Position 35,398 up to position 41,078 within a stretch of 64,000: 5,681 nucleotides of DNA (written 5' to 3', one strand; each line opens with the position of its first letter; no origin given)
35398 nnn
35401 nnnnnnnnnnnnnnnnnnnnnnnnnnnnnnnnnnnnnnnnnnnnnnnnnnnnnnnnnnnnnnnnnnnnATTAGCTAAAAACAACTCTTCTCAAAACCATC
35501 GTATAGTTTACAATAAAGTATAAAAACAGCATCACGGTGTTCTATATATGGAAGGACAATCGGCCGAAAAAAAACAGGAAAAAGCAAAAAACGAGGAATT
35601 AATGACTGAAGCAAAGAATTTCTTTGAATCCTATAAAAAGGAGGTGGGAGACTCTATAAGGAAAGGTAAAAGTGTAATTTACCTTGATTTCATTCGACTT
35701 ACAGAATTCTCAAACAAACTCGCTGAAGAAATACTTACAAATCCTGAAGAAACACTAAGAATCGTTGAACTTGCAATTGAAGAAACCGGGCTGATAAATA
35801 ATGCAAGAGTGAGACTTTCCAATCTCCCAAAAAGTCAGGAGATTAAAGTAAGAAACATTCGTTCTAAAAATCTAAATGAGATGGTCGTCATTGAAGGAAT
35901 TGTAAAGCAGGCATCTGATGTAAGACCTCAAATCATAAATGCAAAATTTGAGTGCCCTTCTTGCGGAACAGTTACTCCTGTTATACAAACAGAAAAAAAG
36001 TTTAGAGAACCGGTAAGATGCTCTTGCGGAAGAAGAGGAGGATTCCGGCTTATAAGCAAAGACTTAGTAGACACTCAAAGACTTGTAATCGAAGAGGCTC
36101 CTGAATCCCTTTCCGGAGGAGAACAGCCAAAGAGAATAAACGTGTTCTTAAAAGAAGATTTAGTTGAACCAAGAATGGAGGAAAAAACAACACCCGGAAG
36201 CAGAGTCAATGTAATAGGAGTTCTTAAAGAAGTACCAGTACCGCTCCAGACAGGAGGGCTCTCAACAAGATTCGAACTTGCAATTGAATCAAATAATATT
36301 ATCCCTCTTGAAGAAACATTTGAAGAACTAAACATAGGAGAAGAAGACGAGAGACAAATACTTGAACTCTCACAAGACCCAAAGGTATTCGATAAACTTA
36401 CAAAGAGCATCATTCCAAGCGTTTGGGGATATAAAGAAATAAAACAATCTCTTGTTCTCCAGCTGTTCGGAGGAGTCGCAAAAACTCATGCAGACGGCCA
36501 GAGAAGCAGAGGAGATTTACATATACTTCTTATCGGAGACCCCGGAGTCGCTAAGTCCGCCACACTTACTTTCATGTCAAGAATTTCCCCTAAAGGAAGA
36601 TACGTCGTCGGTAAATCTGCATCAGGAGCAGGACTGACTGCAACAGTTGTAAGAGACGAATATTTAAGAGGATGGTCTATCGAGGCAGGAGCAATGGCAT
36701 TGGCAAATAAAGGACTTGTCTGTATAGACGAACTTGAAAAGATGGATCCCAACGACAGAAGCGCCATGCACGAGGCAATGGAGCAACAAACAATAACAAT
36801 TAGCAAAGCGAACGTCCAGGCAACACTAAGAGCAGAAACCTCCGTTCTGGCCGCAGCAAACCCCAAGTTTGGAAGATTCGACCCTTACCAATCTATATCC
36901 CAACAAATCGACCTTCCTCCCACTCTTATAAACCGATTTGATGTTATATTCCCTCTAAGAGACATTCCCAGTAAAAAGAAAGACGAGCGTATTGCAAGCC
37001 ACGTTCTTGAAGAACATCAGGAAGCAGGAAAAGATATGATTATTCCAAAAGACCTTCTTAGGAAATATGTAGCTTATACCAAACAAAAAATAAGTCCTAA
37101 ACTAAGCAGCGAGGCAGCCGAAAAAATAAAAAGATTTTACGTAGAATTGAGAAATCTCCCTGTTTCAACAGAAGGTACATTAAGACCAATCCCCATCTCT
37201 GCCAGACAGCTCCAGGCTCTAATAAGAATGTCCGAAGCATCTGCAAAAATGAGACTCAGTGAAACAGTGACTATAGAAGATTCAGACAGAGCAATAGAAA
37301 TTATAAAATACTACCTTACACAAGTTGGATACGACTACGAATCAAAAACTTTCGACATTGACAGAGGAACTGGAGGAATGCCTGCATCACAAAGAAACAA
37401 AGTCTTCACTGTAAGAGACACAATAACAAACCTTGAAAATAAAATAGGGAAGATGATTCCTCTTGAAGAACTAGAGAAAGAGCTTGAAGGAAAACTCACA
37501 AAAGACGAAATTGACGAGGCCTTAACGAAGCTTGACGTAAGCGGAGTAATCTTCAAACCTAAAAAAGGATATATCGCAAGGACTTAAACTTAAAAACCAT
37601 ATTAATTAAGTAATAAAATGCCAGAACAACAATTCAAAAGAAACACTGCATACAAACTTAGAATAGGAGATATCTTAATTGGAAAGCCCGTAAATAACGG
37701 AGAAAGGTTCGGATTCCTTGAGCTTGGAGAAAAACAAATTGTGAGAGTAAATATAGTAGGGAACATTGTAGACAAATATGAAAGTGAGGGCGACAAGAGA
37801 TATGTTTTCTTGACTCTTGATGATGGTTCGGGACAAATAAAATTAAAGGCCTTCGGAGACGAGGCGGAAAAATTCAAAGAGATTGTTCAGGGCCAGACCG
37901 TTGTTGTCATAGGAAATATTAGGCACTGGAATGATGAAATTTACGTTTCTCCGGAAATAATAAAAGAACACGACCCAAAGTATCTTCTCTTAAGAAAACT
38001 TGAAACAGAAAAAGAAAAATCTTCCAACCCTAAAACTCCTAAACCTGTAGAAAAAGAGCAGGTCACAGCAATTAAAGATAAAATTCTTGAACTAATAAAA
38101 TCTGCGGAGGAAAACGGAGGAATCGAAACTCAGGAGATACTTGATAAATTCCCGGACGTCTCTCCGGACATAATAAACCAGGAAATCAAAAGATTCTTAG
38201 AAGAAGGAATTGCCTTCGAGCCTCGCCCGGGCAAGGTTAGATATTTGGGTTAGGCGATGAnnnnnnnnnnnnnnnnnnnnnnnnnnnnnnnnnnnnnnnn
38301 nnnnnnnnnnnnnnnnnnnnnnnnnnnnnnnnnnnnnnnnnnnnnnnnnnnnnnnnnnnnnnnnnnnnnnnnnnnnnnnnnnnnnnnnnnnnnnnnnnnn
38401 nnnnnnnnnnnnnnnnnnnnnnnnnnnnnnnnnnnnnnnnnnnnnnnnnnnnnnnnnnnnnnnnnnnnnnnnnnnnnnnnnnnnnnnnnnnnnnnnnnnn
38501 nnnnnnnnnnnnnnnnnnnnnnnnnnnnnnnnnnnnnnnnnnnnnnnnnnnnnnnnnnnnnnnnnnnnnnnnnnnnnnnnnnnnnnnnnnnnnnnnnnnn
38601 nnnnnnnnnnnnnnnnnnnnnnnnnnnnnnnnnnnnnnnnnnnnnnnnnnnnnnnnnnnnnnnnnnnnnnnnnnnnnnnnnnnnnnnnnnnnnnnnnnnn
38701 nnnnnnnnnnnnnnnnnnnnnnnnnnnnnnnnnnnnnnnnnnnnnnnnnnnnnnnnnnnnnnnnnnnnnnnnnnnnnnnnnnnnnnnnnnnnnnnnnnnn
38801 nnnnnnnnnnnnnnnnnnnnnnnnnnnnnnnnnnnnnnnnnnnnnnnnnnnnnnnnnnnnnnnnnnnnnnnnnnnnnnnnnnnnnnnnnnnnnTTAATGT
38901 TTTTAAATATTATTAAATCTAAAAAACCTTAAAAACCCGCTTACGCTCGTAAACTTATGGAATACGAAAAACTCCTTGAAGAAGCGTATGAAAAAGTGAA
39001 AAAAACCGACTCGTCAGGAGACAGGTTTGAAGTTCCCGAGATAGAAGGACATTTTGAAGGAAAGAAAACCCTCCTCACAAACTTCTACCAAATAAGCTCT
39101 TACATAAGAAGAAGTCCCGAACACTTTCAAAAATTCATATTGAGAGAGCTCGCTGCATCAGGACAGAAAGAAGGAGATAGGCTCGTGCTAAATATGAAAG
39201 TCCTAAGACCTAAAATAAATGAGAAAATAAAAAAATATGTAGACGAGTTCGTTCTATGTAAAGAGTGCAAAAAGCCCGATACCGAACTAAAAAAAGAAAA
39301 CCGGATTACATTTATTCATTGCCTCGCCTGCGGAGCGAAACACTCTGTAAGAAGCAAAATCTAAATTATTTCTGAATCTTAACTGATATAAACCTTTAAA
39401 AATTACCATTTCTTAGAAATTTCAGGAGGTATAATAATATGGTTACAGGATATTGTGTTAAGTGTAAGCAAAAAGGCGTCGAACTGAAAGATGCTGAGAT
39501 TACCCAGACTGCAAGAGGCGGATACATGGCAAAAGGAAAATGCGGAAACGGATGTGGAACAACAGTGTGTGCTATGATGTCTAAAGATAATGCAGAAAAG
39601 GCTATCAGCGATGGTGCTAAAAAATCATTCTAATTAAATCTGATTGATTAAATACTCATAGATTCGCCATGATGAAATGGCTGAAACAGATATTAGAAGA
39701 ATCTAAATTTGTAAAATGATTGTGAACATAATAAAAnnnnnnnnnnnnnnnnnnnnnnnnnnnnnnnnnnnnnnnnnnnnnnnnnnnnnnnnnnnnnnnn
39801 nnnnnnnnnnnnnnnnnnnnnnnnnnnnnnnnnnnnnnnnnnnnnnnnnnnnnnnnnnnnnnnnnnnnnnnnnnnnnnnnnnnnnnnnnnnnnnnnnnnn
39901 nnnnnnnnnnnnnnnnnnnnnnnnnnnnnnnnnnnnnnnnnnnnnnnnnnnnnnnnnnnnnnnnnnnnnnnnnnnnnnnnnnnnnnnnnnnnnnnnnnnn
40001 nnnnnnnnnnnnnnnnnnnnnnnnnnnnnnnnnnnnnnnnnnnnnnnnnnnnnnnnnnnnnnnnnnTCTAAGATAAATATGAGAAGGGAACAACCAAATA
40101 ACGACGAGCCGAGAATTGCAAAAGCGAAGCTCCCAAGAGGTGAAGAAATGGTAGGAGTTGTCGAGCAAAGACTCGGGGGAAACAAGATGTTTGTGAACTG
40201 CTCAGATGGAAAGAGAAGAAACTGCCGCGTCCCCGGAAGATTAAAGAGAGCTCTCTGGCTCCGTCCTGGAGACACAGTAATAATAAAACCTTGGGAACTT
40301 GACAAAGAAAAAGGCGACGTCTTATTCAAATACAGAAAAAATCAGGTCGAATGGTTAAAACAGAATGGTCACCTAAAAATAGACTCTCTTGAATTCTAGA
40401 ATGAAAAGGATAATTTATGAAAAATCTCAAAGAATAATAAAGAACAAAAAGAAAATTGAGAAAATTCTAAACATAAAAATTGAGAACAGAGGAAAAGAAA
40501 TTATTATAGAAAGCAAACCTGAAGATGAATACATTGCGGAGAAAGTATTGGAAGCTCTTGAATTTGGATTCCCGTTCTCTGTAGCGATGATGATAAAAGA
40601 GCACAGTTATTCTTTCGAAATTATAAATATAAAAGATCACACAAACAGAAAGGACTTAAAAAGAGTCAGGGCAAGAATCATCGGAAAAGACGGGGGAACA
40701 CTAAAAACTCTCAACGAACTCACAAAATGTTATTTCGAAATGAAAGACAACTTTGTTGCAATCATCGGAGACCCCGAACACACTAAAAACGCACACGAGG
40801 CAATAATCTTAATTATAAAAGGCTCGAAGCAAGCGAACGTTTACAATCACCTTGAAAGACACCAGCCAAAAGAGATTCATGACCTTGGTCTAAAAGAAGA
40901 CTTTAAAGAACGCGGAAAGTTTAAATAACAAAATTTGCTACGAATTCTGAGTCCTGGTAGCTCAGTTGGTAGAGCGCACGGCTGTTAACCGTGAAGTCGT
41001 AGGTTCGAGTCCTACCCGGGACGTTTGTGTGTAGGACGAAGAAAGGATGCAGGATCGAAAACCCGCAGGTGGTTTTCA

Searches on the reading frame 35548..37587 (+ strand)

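Call 69: search_protein_families(library=pfam, proteins=[window:35548-37587:+], max_evalue=0.001)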
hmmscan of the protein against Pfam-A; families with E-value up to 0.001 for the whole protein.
window:35548-37587:+ (679 aa): 8 families
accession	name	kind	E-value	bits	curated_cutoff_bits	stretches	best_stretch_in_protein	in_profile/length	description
PF00493.29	MCM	-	7.4e-89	297.1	23.3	1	268-490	2-224/224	MCM P-loop domain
PF17855.7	MCM_lid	-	6.6e-26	91.1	27.4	1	502-588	1-85/87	MCM AAA-lid domain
PF17207.9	MCM_OB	-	2e-24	86.2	24.8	1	100-229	1-125/126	MCM OB domain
PF01078.27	Mg_chelatase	-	2.8e-09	37.1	20.3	1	377-439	96-158/207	Magnesium chelatase, subunit ChlI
PF14551.11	MCM_N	-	1.3e-06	29.2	24.9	1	25-80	17-72/95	MCM N-terminal domain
PF07726.17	AAA_3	-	3.6e-06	27.3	27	1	325-439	1-112/131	ATPase family associated with various cellular activities (AAA)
PF21120.3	MCM_WH_arc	-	8e-05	23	26.1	1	618-676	2-62/63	Archaeal MCM, winged-helix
PF07728.20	AAA_5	-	0.00015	22.3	22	1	325-440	1-124/139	AAA domain (dynein-related subfamily)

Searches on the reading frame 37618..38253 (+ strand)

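Call 69: search_protein_families(library=pfam, proteins=[window:37618-38253:+], max_evalue=0.001)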
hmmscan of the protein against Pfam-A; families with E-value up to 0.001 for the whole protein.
window:37618-38253:+ (211 aa): 3 families
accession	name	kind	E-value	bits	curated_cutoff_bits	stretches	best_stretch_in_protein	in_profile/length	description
PF01336.31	tRNA_anti-codon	-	5.8e-10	39.4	27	1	44-111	1-68/75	OB-fold nucleic acid binding domain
PF13742.12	tRNA_anti_2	-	0.00047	20.8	27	1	39-105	16-82/95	OB-fold nucleic acid binding domain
PF03979.19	Sigma70_r1_1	-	0.00099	19.5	22.5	0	153-199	4-52/81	Sigma-70 factor, region 1.1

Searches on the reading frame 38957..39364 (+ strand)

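Call 69: search_protein_families(library=pfam, proteins=[window:38957-39364:+], max_evalue=0.001)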
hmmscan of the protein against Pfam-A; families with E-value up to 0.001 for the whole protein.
window:38957-39364:+ (135 aa): 1 family
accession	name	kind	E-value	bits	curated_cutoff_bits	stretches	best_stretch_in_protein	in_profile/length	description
PF01873.23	eIF-5_eIF-2B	-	4.7e-36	123.7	27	1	17-128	4-117/117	Domain found in IF2B/IF5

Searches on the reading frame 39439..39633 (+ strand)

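Call 69: search_protein_families(library=pfam, proteins=[window:39439-39633:+], max_evalue=0.001)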
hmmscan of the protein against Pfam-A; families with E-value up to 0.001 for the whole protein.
window:39439-39633:+ (64 aa): 1 family
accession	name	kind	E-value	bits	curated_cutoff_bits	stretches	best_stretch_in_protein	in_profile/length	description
PF18930.5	DUF5679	-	1.1e-07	32.3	27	1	5-46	1-40/40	Domain of unknown function (DUF5679)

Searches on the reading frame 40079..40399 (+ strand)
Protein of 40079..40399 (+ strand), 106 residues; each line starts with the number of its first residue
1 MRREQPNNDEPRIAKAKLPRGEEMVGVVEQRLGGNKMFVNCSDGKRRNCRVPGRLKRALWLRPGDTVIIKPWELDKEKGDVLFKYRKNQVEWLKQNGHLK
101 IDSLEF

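Call 69: search_protein_families(library=pfam, proteins=[window:40079-40399:+], max_evalue=0.001)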
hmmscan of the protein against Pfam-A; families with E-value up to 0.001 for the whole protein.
window:40079-40399:+ (106 aa): 1 family
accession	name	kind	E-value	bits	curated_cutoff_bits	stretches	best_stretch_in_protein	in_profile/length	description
PF01176.25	eIF-1a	-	5.6e-17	61.6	30.2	1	23-84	2-64/64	Translation initiation factor 1A / IF-1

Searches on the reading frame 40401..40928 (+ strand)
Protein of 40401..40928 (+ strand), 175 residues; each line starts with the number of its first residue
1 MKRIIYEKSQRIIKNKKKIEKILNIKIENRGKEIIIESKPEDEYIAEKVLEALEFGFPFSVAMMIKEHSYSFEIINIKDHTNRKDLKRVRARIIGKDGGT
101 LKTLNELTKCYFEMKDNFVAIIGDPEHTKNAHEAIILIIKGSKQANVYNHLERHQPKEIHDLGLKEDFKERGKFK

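Call 69: search_protein_families(library=pfam, proteins=[window:40401-40928:+], max_evalue=0.001)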
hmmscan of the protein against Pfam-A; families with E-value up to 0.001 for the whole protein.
window:40401-40928:+ (175 aa): 3 families
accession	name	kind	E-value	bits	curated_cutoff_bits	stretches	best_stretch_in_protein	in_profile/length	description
PF21800.4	KH_KRR1_2nd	-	1.9e-11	44.2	27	1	72-136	3-68/91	KRR1 small subunit processome component, second KH domain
PF22891.2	KH_PNO1_2nd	-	2.7e-06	27.9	27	1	72-151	5-83/90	Eukaryotic type KH-domain (KH-domain type I) (327.11.2)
PF00013.35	KH_1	-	8.2e-05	22.7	21.5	1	91-135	12-64/66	KH domain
